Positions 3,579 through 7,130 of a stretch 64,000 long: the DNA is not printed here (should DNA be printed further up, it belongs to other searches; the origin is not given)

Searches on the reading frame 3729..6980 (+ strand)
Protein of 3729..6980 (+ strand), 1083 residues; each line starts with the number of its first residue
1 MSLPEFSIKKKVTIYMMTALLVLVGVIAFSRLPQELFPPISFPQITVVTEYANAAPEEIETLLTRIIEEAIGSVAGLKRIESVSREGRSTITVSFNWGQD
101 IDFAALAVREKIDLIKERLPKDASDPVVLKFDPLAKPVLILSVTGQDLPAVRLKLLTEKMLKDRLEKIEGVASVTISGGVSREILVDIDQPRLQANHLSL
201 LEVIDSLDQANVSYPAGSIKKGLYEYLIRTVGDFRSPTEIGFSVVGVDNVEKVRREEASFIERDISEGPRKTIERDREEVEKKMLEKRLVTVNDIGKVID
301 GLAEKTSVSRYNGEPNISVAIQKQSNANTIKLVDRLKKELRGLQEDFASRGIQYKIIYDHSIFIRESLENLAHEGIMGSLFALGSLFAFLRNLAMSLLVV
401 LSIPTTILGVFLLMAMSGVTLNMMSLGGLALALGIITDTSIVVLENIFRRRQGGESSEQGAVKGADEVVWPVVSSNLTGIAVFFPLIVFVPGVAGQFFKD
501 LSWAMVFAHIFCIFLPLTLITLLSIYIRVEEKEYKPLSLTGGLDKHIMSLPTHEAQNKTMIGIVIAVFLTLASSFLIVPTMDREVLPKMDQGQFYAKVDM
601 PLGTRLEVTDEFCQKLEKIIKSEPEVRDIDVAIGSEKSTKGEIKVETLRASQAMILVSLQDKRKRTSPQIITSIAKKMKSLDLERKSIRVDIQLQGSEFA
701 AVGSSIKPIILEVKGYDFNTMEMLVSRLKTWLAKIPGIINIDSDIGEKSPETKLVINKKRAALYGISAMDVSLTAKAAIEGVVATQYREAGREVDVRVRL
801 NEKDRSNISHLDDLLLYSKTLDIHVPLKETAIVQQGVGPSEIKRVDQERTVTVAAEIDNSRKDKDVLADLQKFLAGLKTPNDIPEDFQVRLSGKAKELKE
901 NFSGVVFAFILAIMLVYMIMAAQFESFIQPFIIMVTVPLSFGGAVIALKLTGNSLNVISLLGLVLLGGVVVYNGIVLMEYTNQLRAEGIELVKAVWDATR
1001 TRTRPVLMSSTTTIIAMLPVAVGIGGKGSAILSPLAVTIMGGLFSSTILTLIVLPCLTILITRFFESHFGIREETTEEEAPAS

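Call 53: search_protein_families(library=pfam, max_evalue=0.00001, proteins=[window:3729-6980:+])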
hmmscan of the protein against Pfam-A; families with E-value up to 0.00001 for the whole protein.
window:3729-6980:+ (1083 aa): 2 families
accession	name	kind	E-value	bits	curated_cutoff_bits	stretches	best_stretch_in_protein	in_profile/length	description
PF00873.25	ACR_tran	-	8.7e-208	692.9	28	2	284-1061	244-1020/1021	AcrB/AcrD/AcrF family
PF03176.21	MMPL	-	4.4e-09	36.2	20.5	1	860-1064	100-305/333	MMPL family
